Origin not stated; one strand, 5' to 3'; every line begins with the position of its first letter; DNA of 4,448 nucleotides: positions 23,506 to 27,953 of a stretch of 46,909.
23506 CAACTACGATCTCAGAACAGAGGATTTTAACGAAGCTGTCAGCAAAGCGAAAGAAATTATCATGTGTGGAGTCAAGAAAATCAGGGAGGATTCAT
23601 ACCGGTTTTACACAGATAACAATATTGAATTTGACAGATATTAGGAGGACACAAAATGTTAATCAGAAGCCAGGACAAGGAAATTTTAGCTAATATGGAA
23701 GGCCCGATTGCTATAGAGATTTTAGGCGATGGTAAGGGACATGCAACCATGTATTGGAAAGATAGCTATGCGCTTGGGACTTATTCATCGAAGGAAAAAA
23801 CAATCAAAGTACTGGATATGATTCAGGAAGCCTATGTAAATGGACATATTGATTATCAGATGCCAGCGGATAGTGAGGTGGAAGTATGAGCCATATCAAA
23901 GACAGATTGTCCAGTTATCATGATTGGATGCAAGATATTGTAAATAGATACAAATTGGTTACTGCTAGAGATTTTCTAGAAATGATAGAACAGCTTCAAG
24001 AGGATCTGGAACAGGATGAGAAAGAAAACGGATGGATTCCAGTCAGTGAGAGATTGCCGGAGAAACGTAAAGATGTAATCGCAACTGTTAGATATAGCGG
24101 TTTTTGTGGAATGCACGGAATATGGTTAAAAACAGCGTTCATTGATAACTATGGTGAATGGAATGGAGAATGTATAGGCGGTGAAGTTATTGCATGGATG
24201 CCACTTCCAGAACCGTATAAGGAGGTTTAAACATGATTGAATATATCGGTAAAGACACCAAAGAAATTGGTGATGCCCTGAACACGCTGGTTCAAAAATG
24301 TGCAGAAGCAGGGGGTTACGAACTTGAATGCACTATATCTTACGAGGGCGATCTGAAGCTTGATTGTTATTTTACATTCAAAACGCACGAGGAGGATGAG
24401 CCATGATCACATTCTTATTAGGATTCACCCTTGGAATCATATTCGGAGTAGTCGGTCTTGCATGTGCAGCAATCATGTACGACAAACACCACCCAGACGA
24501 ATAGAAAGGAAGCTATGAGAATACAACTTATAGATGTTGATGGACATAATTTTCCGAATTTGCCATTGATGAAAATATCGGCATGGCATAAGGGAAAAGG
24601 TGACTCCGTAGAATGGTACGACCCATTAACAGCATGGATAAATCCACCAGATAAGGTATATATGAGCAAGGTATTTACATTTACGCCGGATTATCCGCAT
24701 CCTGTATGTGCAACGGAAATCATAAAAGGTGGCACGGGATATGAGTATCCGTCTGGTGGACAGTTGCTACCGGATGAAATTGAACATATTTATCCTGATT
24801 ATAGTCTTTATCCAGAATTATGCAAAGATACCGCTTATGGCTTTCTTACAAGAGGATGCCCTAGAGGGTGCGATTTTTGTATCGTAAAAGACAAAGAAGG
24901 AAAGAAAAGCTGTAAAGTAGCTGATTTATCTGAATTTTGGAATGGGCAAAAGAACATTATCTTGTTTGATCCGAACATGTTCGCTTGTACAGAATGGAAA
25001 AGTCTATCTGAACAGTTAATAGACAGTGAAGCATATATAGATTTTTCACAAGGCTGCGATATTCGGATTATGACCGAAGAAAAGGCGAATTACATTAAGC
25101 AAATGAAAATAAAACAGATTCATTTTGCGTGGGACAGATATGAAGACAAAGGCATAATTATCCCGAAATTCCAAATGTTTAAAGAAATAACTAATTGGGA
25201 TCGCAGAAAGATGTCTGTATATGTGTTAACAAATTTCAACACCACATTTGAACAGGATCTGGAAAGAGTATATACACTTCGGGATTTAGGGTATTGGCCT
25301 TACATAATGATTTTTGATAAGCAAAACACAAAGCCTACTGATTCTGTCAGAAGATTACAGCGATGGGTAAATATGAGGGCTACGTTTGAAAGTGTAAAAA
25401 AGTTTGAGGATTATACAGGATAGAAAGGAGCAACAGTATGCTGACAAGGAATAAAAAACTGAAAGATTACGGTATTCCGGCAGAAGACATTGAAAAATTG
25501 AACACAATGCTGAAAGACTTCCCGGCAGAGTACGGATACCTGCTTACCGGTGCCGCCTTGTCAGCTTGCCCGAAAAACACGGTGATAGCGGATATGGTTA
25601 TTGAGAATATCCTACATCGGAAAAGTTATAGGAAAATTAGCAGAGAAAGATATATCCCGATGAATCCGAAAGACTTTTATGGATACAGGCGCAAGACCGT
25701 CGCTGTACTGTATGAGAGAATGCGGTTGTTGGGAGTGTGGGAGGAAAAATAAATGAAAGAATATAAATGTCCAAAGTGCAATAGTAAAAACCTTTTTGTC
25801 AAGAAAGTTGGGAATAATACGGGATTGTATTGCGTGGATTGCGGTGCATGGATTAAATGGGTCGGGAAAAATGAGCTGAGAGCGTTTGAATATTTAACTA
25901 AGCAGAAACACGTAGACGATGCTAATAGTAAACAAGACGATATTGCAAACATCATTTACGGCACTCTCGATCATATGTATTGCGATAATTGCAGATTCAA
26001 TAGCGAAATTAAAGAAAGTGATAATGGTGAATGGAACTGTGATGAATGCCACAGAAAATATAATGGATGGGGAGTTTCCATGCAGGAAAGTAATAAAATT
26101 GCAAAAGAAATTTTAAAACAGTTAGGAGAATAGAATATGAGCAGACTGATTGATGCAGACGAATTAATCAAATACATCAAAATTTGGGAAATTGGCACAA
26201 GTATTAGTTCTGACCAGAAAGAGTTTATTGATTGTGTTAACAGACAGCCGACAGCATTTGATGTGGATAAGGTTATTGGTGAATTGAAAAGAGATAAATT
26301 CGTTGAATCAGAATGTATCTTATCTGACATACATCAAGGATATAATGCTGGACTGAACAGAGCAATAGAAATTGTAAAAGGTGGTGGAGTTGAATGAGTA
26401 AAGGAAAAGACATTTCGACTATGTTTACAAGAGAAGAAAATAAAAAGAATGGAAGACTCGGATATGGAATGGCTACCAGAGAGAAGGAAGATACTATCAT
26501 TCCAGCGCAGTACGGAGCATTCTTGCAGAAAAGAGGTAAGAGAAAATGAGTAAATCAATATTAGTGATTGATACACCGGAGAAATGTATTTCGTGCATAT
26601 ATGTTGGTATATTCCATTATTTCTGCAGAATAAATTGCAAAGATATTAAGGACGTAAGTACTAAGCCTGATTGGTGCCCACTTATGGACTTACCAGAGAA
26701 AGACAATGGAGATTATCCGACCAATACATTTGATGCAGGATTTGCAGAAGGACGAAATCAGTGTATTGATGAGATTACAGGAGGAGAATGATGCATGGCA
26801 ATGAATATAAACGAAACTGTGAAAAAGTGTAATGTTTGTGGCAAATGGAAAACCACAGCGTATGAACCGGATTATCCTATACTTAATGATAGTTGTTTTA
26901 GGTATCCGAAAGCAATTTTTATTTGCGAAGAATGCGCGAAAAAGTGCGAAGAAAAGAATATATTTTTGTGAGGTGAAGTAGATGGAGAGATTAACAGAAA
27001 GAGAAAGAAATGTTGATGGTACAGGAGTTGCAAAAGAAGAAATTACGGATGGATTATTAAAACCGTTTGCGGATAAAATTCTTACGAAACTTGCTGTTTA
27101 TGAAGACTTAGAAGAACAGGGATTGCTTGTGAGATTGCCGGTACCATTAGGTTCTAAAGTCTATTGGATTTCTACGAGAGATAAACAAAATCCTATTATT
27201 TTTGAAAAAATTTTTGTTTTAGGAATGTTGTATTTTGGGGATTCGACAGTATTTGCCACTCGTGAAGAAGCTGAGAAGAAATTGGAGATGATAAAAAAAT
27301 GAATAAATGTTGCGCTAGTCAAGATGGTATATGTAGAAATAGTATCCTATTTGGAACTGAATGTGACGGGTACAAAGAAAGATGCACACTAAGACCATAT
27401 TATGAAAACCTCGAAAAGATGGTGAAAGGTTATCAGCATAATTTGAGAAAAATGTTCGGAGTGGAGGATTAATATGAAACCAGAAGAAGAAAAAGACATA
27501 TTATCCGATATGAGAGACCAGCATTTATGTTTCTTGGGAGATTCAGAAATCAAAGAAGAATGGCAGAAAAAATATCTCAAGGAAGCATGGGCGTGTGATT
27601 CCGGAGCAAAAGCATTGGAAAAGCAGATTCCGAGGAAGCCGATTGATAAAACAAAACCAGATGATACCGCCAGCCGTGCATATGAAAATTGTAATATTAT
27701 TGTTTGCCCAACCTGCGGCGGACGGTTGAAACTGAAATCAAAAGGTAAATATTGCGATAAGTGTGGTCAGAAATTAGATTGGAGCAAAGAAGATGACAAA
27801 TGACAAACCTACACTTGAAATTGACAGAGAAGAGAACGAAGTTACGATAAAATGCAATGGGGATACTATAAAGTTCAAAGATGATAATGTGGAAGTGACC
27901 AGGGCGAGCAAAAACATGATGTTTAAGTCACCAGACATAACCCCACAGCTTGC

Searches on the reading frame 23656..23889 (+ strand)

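Call 13: search_protein_families(library=phrogs, proteins=[window:23656-23889:+], max_evalue=0.01)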
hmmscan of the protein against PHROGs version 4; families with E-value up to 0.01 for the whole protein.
window:23656-23889:+ (77 aa): 3 families
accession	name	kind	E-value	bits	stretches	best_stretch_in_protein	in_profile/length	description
phrog_4601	-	unknown function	6.6e-09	37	1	2-63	3-61/85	-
phrog_25456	-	unknown function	0.00088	20.6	0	34-61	34-61/109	-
phrog_7118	-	unknown function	0.0016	19.5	1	2-63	85-143/167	-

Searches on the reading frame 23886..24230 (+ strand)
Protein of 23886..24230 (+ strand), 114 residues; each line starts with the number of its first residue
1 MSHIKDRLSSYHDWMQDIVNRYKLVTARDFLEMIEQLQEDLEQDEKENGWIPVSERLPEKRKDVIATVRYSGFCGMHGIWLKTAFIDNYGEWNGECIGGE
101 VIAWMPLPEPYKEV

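Call 13: search_protein_families(library=phrogs, proteins=[window:23886-24230:+], max_evalue=0.01)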
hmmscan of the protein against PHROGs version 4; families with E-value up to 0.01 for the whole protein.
window:23886-24230:+ (114 aa): 4 families
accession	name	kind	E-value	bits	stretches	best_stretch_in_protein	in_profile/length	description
phrog_924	-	unknown function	1.9e-16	61.5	1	34-114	76-153/267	-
phrog_15198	-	unknown function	9.9e-13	49.4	1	36-113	71-155/159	-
phrog_60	-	unknown function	6.6e-10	40.2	1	48-114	221-282/461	-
phrog_7704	-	unknown function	1.6e-09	38.9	1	25-113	101-171/173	-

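Call 16: search_protein_families(library=pfam, proteins=[window:23886-24230:+], max_evalue=0.1)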
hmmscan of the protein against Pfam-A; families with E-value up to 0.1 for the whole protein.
window:23886-24230:+ (114 aa): 3 families
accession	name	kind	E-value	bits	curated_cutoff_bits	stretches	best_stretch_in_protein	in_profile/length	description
PF04448.17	DUF551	-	9.5e-09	36.4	22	1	49-110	1-66/68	Protein of unknown function (DUF551)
PF20962.2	Phage_p2_ORF12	-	0.028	14.7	27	1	16-47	3-34/89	Lactococcus lactis phage p2, ORF12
PF09823.15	DUF2357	-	0.051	13.2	23.3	1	1-55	173-227/251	Domain of unknown function (DUF2357)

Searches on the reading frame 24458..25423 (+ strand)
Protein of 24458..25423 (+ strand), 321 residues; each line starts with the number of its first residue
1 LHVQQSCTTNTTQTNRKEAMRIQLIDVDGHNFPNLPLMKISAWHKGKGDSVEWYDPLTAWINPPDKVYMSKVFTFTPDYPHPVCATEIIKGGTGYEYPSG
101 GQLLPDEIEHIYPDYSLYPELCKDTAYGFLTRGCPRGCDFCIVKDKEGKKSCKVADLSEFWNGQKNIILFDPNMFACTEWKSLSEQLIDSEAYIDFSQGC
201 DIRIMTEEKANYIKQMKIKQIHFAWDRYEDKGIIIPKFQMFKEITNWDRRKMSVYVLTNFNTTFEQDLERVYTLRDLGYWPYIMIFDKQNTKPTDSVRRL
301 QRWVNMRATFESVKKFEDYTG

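Call 13: search_protein_families(library=phrogs, proteins=[window:24458-25423:+], max_evalue=0.01)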
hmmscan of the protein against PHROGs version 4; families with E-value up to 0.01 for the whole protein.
window:24458-25423:+ (321 aa): 1 family
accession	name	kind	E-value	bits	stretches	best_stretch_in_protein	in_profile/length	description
phrog_9298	-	other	1e-113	380.7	1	20-321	1-296/305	radical SAM domain protein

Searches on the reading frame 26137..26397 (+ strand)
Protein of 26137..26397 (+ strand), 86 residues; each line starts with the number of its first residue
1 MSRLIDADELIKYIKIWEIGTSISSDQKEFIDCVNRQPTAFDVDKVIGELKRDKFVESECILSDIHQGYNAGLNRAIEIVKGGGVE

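Call 13: search_protein_families(library=phrogs, proteins=[window:26137-26397:+], max_evalue=0.01)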
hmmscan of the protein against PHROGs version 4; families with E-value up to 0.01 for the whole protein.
window:26137-26397:+ (86 aa): 1 family
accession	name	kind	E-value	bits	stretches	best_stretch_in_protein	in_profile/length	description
phrog_20593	-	unknown function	2.3e-14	54.7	1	3-86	2-88/88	-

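Call 16: search_protein_families(library=pfam, proteins=[window:26137-26397:+], max_evalue=0.1)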
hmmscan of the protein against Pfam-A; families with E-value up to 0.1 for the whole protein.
window:26137-26397:+ (86 aa): 0 families

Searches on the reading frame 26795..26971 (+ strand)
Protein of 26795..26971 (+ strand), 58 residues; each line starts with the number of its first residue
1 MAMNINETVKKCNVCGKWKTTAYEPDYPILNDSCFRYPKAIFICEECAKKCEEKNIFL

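Call 16: search_protein_families(library=pfam, proteins=[window:26795-26971:+], max_evalue=0.1)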
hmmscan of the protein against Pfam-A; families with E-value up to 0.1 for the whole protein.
window:26795-26971:+ (58 aa): 1 family
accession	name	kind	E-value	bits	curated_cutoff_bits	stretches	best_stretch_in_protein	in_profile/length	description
PF06689.19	zf-C4_ClpX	-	0.0097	16.2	27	1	38-53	20-35/39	ClpX C4-type zinc finger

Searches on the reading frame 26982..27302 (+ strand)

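Call 13: search_protein_families(library=phrogs, proteins=[window:26982-27302:+], max_evalue=0.01)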
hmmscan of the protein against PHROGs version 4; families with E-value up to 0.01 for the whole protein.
window:26982-27302:+ (106 aa): 1 family
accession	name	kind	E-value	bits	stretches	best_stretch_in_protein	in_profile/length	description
phrog_36771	-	unknown function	0.00037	21.5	1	34-63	8-37/105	-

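Call 16: search_protein_families(library=pfam, proteins=[window:26982-27302:+], max_evalue=0.1)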
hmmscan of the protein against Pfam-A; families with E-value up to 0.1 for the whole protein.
window:26982-27302:+ (106 aa): 0 families

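Call 17: search_protein_families(library=ncbifam, proteins=[window:26982-27302:+], max_evalue=0.1)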
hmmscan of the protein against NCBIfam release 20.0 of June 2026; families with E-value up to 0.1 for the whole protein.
window:26982-27302:+ (106 aa): 0 families

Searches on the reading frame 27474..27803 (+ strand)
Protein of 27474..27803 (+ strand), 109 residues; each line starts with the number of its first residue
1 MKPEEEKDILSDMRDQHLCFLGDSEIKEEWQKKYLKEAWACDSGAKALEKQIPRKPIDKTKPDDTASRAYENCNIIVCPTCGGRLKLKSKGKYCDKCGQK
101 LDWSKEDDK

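Call 8: search_protein_families(library=pfam, proteins=[window:27474-27803:+])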
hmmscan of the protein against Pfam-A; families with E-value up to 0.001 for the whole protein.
window:27474-27803:+ (109 aa): 1 family
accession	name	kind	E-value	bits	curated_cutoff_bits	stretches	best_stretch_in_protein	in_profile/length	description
PF22601.2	RIM2a_ZnF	-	0.00053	20.3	27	0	59-91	6-38/52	RIM2-alpha zinc finger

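Call 13: search_protein_families(library=phrogs, proteins=[window:27474-27803:+], max_evalue=0.01)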
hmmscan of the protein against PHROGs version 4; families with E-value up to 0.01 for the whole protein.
window:27474-27803:+ (109 aa): 5 families
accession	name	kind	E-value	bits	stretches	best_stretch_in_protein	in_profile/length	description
phrog_10714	-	unknown function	9.6e-16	59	1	30-107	33-105/109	-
phrog_16351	-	DNA, RNA and nucleotide metabolism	8.6e-05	23.9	1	70-105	58-91/97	DNA binding protein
phrog_27132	-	unknown function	0.0002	22.2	1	51-105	3-59/78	-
phrog_27543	-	unknown function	0.00029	21.5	1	35-100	101-169/197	-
phrog_4852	-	unknown function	0.0099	16.6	0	68-102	6-40/194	-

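Call 17: search_protein_families(library=ncbifam, proteins=[window:27474-27803:+], max_evalue=0.1)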
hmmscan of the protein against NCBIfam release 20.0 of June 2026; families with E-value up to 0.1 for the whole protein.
window:27474-27803:+ (109 aa): 4 families
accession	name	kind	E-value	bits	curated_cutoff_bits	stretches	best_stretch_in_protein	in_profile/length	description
NF047723.1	TransFacS4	equivalog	0.011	16.2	120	1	77-100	3-26/90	transcription factor S4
NF040849.1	tRNAmod_TiaS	equivalog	0.018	13.7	600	1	77-102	355-380/422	tRNA(Ile2) 2-agmatinylcytidine synthetase TiaS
NF041070.1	carrier_LysW_Arch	domain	0.06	13.4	75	0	74-90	22-38/57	alpha-aminoadipate/glutamate carrier protein LysW/ArgW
NF009030.0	PRK12366.1-1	equivalog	0.075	11.4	1147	1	75-102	678-705/796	replication factor A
